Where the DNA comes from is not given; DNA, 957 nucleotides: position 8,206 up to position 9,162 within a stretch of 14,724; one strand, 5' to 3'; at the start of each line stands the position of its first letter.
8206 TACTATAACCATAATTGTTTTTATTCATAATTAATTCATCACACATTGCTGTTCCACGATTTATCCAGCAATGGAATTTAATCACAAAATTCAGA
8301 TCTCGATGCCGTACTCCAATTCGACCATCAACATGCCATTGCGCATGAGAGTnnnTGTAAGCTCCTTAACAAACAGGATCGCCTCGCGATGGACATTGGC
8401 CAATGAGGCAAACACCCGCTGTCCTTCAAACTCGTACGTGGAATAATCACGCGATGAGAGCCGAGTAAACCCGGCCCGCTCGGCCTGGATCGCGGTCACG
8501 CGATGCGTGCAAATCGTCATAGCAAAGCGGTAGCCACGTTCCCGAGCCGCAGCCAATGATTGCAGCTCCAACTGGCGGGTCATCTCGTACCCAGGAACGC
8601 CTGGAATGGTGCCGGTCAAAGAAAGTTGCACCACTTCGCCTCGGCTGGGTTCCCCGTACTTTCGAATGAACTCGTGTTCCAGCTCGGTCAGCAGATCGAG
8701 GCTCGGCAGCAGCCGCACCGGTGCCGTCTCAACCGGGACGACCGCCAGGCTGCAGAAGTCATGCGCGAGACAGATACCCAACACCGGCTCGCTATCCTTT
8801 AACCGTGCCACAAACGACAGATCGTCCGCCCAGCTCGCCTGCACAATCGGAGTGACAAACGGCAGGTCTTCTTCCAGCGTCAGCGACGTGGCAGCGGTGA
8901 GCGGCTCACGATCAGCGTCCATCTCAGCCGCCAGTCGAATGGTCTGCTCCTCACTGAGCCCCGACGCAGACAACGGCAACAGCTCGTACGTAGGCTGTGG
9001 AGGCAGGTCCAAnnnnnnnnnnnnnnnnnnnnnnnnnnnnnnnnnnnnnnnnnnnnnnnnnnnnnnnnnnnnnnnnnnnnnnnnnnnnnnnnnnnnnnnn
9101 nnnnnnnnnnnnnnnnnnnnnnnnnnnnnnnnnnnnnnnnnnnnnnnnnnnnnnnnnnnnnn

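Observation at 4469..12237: Candidate undescribed biosynthetic cassette: MFS exporter, two A-T-GNAT-like enzymes, two SET-domain methyltransferases and a small ORF, next to an integrase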

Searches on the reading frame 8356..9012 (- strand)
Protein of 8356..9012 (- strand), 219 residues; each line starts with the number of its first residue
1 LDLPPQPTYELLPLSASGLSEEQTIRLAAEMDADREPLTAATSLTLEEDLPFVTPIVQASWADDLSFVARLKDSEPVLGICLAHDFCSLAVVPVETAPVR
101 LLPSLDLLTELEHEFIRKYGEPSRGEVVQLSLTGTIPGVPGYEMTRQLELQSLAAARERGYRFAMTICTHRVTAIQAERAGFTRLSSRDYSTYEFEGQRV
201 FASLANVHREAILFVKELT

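Call 25: search_protein_families(library=pfam, proteins=[window:8356-9012:-], max_evalue=10)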
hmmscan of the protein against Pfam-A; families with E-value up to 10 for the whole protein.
seq(219 aa): 0 families

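Call 35: find_related_loci(query=A3, collection=genome_contigs, flank=10000)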
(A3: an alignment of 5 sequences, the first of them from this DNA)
Query A3 (219 aa) in genome_contigs; peptide patterns used: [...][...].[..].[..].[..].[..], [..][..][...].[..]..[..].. (x = any residue, [..] = any of these).
25 stretches matched a pattern; 8 encode a relative of the query (tblastn E <= 1e-3); 8 distinct loci.
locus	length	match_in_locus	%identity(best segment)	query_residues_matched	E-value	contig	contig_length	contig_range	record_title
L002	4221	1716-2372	92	1-219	9e-126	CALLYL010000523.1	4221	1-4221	MAG TPA_asm: uncultured Myxococcales bacterium isolate SRR5676476_bin.50_CONCOCT_v1.1_MAG genome assembly, contig: ERZ72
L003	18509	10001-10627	60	11-219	1e-80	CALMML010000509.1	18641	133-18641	MAG TPA_asm: uncultured Myxococcales bacterium isolate SRR5676451_bin.61_CONCOCT_v1.1_MAG genome assembly, contig: ERZ72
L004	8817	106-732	61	11-219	2e-79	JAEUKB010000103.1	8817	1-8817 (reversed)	MAG: Myxococcales bacterium isolate new MAG-84 k141_4581076, whole genome shotgun sequence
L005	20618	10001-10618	55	14-219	2e-68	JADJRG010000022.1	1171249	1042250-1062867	MAG: Nannocystis sp. isolate Fred_18-Q3-R57-64_MAXAC.384 tig00350881-10-11703410, whole genome shotgun sequence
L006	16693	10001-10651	39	1-218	3e-41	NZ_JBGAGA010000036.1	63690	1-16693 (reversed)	MAG: Aquabacterium sp. isolate MAG_MBR_H125.57 MBRH125-57_opera_contig_1602, whole genome shotgun sequence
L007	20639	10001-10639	39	5-219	2e-39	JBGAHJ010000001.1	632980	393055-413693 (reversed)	MAG: Rubrivivax sp. isolate MAG_MBR_H125.50 MBRH125-50_opera_contig_66, whole genome shotgun sequence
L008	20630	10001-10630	34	3-214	6e-27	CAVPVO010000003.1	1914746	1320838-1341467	MAG: Terriglobia bacterium isolate MFD00082.bin.2.4 genome assembly, contig: contig_395, whole genome shotgun sequence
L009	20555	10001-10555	33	35-219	2e-21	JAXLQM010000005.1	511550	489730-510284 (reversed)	MAG: Bryobacteraceae bacterium isolate STL-ACI3 C4.145.fa-5, whole genome shotgun sequence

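Call 39: search_protein_families(library=pfam, proteins=[L005:1052-2167:+, L005:2469-3977:-, L005:2244-3218:+, L005:3893-4915:+, L005:3884-5002:-, L005:4471-5637:+, L005:5526-8024:+, L005:10315-11010:+, L005:14298-15749:+, L005:17634-19283:-], max_evalue=0.001)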
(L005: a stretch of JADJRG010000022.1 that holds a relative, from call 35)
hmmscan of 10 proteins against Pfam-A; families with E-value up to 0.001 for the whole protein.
L005:1052-2167:+ (371 aa): 2 families
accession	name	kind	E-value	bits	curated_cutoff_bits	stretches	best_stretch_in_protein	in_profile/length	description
PF00589.27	Phage_integrase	-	5.2e-22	78.9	27.1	1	190-358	5-169/172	Phage integrase family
PF14659.12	Phage_int_SAM_3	-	2.6e-09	37.6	22.6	1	83-137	1-53/58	Phage integrase, N-terminal SAM-like domain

L005:2469-3977:- (502 aa): 0 families

L005:2244-3218:+ (324 aa): 2 families
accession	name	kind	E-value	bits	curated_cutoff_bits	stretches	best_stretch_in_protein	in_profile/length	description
PF00069.31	Pkinase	-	2.8e-35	122.4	31.7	1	3-256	14-257/263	Protein kinase domain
PF07714.23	PK_Tyr_Ser-Thr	-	3e-22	79.6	23.1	1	13-253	28-251/258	Protein tyrosine and serine/threonine kinase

L005:3893-4915:+ (340 aa): 1 family
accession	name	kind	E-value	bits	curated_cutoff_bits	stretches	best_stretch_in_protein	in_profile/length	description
PF04986.18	Y2_Tnp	-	2.1e-26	93.5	20.9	1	36-233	1-179/183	Putative transposase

L005:3884-5002:- (372 aa): 0 families

L005:4471-5637:+ (388 aa): 0 families

L005:5526-8024:+ (832 aa): 2 families
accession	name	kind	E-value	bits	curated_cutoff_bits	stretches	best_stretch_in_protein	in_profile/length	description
PF05721.19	PhyH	-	1.8e-25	90.9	22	1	567-760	3-213/213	Phytanoyl-CoA dioxygenase (PhyH)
PF20256.3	MoCoBD_2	-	8.2e-25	88.3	27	1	71-160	196-283/283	Molybdopterin cofactor-binding domain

L005:10315-11010:+ (231 aa): 1 family
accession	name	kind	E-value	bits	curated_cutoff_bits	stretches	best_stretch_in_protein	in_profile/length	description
PF00856.33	SET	-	1.2e-09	38.9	22.4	1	121-223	1-104/105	SET domain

L005:14298-15749:+ (483 aa): 0 families

L005:17634-19283:- (549 aa): 0 families

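Call 41: search_protein_families(library=pfam, proteins=[L003:1615-3006:-, L003:3465-5222:-, L003:5687-6292:+, L003:6311-7675:-, L003:10627-11025:+, L003:13300-14046:+, L003:14122-15099:-, L003:14173-15681:+, L003:16361-18373:-, L003:16010-16510:+], max_evalue=0.001)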
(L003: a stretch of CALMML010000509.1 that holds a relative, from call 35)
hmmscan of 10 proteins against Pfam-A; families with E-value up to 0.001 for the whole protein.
L003:1615-3006:- (463 aa): 2 families
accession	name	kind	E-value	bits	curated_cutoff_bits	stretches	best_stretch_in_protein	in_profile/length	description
PF13517.12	FG-GAP_3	-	2.8e-08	34.6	26.9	1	384-450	2-61/61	FG-GAP-like repeat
PF01839.29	FG-GAP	-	0.00016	21.9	22.1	0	383-393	9-19/37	FG-GAP repeat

L003:3465-5222:- (585 aa): 9 families
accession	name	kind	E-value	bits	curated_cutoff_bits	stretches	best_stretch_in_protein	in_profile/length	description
PF00158.32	Sigma54_activat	-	4.6e-63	212.3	20.2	1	221-384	4-167/168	Sigma-54 interaction domain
PF14532.12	Sigma54_activ_2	-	5.8e-16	59.4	25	1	223-389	5-138/138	Sigma-54 interaction domain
PF00498.31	FHA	-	4.6e-09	37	20.7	1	56-111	10-67/67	FHA domain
PF07728.20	AAA_5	-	3.4e-07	30.8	22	1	242-362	2-125/139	AAA domain (dynein-related subfamily)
PF01078.27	Mg_chelatase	-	1.4e-06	28.4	20.3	1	297-360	94-158/207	Magnesium chelatase, subunit ChlI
PF00004.35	AAA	-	2.8e-06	28.2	21.2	1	242-366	1-114/131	ATPase family associated with various cellular activities (AAA)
PF25601.1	AAA_lid_14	-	8.9e-06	25.9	27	1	392-450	5-62/87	AAA+ ATPase lid domain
PF13191.12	AAA_16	-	0.00022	22.2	32.6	0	226-294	10-85/167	AAA ATPase domain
PF07724.20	AAA_2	-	0.00069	20.1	27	0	240-370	4-135/166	AAA domain (Cdc48 subfamily)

L003:5687-6292:+ (201 aa): 2 families
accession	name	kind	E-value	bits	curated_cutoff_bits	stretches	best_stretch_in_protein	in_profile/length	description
PF00069.31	Pkinase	-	3.3e-26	92.7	31.7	1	57-190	1-132/263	Protein kinase domain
PF07714.23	PK_Tyr_Ser-Thr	-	1.1e-19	71.2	23.1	1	59-187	3-133/258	Protein tyrosine and serine/threonine kinase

L003:6311-7675:- (454 aa): 1 family
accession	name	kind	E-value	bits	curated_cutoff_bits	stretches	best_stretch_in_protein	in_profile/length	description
PF07690.21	MFS_1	-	1.8e-23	83.5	33.4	2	60-382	3-329/347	Major Facilitator Superfamily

L003:10627-11025:+ (132 aa): 1 family
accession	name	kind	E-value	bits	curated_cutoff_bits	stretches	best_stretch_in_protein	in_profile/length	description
PF00856.33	SET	-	4.1e-09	37.2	22.4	1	20-122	1-104/105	SET domain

L003:13300-14046:+ (248 aa): 1 family
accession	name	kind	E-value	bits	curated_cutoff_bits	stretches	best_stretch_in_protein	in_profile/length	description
PF00856.33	SET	-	2.1e-13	51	22.4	1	97-192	1-105/105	SET domain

L003:14122-15099:- (325 aa): 0 families

L003:14173-15681:+ (502 aa): 2 families
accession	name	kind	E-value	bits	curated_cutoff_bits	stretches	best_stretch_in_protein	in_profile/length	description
PF00069.31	Pkinase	-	2e-13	50.8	31.7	1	13-102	135-212/263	Protein kinase domain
PF07714.23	PK_Tyr_Ser-Thr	-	5.7e-08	32.8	23.1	1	12-138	138-252/258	Protein tyrosine and serine/threonine kinase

L003:16361-18373:- (670 aa): 4 families
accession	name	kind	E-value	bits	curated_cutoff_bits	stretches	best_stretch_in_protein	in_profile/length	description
PF00069.31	Pkinase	-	2.5e-43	148.8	31.7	1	14-278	1-259/263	Protein kinase domain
PF03781.23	FGE-sulfatase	-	2.9e-38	132.4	23.3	1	386-666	6-254/255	Sulfatase-modifying factor enzyme 1-like domain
PF07714.23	PK_Tyr_Ser-Thr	-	2.7e-27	96.1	23.1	1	15-280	2-258/258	Protein tyrosine and serine/threonine kinase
PF01636.29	APH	-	1e-10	42.2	23.2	1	114-173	148-202/239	Phosphotransferase enzyme family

L003:16010-16510:+ (166 aa): 0 families

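Call 82: search_protein_families(library=pfam, proteins=[L009:3258-4289:+, L009:4971-6623:+, L009:6620-10558:+, L009:10555-11262:+, L009:11099-13792:-, L008:5018-6706:+, L008:6703-9243:+, L008:10489-11079:+, L008:11057-11593:+, L008:4525-5202:+], max_evalue=0.0001)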
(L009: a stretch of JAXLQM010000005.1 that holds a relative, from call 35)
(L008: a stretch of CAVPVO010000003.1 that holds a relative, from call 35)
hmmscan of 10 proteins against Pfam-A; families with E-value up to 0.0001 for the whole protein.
L009:3258-4289:+ (343 aa): 0 families

L009:4971-6623:+ (550 aa): 3 families
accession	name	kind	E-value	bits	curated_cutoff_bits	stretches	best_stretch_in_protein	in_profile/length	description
PF00282.25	Pyridoxal_deC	-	1.2e-49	169.4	27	1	73-454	6-374/375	Pyridoxal-dependent decarboxylase conserved domain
PF01212.27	Beta_elim_lyase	-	2.2e-06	27.6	27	1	229-374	74-222/288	Beta-eliminating lyase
PF00266.25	Aminotran_5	-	2.4e-05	23.9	21.5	1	255-443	118-301/371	Aminotransferase class-V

L009:6620-10558:+ (1312 aa): 4 families
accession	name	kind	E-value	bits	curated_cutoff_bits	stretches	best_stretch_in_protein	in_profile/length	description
PF00501.34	AMP-binding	-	5e-79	266.3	29.9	1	519-871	2-384/384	AMP-binding enzyme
PF00282.25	Pyridoxal_deC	-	3.9e-64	217.2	27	1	81-436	6-374/375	Pyridoxal-dependent decarboxylase conserved domain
PF00550.31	PP-binding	-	4e-08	33.8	20.8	1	1028-1091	2-67/67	Phosphopantetheine attachment site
PF00266.25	Aminotran_5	-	3.8e-05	23.3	21.5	1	176-342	65-215/371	Aminotransferase class-V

L009:10555-11262:+ (235 aa): 0 families

L009:11099-13792:- (897 aa): 15 families
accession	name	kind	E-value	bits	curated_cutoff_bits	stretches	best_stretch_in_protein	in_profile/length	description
PF13374.12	TPR_10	-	2.5e-73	240.6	27.5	7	614-654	1-41/42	Tetratricopeptide repeat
PF13424.12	TPR_12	-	9.3e-67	221.7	30.1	6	661-731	7-77/77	Tetratricopeptide repeat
PF00069.31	Pkinase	-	3.3e-40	138.6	31.7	1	88-304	1-204/263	Protein kinase domain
PF07714.23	PK_Tyr_Ser-Thr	-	3.3e-28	99.1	23.1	1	89-315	2-221/258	Protein tyrosine and serine/threonine kinase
PF24885.1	TPR_NPHP3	-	7e-25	88.3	100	2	475-602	83-212/239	Nephrocystin-3 TPR domain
PF07719.23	TPR_2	-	8.3e-20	69.7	27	0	825-854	1-30/34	Tetratricopeptide repeat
PF13176.12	TPR_7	-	1.8e-19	68.5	27.9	0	786-817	2-33/36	Tetratricopeptide repeat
PF00515.34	TPR_1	-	1.4e-18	66.3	27.8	0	825-854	1-30/34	Tetratricopeptide repeat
PF17874.7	TPR_MalT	-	4.2e-17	62.9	45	2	626-774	12-155/336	MalT-like TPR region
PF13181.12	TPR_8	-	1.1e-15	56.8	25.7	0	489-518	1-30/34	Tetratricopeptide repeat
PF13432.12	TPR_16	-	3.9e-09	37.2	32.7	0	621-687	3-61/65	Tetratricopeptide repeat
PF07721.20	TPR_4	-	3.8e-07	30.5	27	0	827-849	3-25/26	Tetratricopeptide repeat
PF07720.18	TPR_3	-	1.1e-06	29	20.7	0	660-681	4-26/34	Tetratricopeptide repeat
PF03109.22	ABC1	-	4.2e-06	26.5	22.9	0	163-242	144-220/244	ABC1 atypical kinase-like domain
PF17667.7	Pkinase_fungal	-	3.7e-05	23.1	24.1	1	189-283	289-379/387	Fungal protein kinase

L008:5018-6706:+ (562 aa): 2 families
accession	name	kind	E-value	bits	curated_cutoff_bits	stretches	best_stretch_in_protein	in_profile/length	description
PF00282.25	Pyridoxal_deC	-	2.1e-43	148.9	27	1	108-465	30-374/375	Pyridoxal-dependent decarboxylase conserved domain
PF00266.25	Aminotran_5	-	1.3e-06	28.1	21.5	1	266-453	118-300/371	Aminotransferase class-V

L008:6703-9243:+ (846 aa): 2 families
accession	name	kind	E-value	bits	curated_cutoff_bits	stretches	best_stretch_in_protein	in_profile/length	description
PF00282.25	Pyridoxal_deC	-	2.2e-63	214.7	27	1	77-432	6-374/375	Pyridoxal-dependent decarboxylase conserved domain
PF00501.34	AMP-binding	-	1.7e-53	182.2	29.9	1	513-791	1-296/384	AMP-binding enzyme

L008:10489-11079:+ (196 aa): 0 families

L008:11057-11593:+ (178 aa): 0 families

L008:4525-5202:+ (225 aa): 0 families

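Call 83: search_protein_families(library=pfam, proteins=[L006:3428-5455:-, L006:5654-6844:-, L006:6803-10762:+, L006:10566-11528:+, L006:11807-13681:-, L007:11211-12587:+, L007:12911-13921:+, L007:5103-6935:-, L007:4490-5503:-], max_evalue=0.0001)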
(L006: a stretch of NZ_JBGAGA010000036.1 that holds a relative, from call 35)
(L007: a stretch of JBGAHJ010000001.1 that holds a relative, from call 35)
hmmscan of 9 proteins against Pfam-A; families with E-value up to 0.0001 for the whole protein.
L006:3428-5455:- (675 aa): 0 families

L006:5654-6844:- (396 aa): 0 families

L006:6803-10762:+ (1319 aa): 4 families
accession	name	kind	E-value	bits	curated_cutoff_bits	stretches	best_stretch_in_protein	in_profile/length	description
PF00282.25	Pyridoxal_deC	-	3.8e-58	197.5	27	1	441-775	26-374/375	Pyridoxal-dependent decarboxylase conserved domain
PF00501.34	AMP-binding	-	6.8e-23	81.5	29.9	1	864-966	3-100/384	AMP-binding enzyme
PF01212.27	Beta_elim_lyase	-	6.7e-07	29.3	27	1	509-759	45-270/288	Beta-eliminating lyase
PF00266.25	Aminotran_5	-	2.2e-05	24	21.5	1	515-684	65-218/371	Aminotransferase class-V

L006:10566-11528:+ (320 aa): 1 family
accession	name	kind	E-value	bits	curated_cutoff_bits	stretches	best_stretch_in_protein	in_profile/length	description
PF05232.17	BTP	-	7e-30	103.3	25.6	2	75-138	1-64/64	Chlorhexidine efflux transporter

L006:11807-13681:- (624 aa): 0 families

L007:11211-12587:+ (458 aa): 1 family
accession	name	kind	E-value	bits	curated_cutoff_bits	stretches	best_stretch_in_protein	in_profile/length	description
PF04828.22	GFA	-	4.2e-26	91.7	24.3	1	313-424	2-114/115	Glutathione-dependent formaldehyde-activating enzyme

L007:12911-13921:+ (336 aa): 0 families

L007:5103-6935:- (610 aa): 0 families

L007:4490-5503:- (337 aa): 0 families

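Call 97: find_related_loci(query=A3, collection=metagenome_contigs, flank=10000)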
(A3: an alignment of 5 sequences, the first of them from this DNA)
Query A3 (219 aa) in metagenome_contigs; peptide patterns used: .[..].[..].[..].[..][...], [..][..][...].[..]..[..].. (x = any residue, [..] = any of these).
237 stretches matched a pattern; 10 encode a relative of the query (tblastn E <= 1e-3); 10 distinct loci.
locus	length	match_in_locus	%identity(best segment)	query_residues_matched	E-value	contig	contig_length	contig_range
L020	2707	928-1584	100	1-219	8e-153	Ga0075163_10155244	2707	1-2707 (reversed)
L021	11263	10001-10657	92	1-219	2e-124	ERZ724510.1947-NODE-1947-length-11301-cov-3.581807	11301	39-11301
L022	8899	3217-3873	92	1-219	2e-124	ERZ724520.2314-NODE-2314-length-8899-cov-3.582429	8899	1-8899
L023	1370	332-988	92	1-219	2e-135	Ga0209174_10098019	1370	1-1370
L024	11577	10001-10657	92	1-219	2e-124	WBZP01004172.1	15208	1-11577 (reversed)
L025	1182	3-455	97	68-218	1e-103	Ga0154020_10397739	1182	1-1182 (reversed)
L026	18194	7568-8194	60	11-219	5e-81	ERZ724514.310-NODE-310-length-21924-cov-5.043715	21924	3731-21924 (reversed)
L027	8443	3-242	95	140-219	4e-48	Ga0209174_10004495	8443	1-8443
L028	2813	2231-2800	40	29-218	3e-38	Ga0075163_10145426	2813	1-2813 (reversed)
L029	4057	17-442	43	77-218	7e-32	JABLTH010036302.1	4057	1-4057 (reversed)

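Call 102: search_protein_families(library=pfam, proteins=[L022:7536-8897:+, L004:4031-4966:+], max_evalue=0.01)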
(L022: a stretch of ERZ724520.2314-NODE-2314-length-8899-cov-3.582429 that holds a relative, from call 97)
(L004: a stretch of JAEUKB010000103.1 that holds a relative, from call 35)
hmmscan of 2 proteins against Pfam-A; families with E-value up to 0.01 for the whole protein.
L022:7536-8897:+ (454 aa): 0 families

L004:4031-4966:+ (311 aa): 1 family
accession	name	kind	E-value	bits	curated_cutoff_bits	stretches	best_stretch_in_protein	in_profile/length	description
PF05721.19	PhyH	-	8.2e-23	82.2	22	1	46-237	3-211/213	Phytanoyl-CoA dioxygenase (PhyH)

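Call 118: search_protein_families(library=pfam, proteins=[L009:10555-11262:+, L008:10489-11079:+], max_evalue=1)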
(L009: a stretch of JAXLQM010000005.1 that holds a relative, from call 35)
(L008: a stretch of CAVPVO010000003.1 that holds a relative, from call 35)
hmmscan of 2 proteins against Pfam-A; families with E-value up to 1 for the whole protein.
L009:10555-11262:+ (235 aa): 0 families

L008:10489-11079:+ (196 aa): 0 families
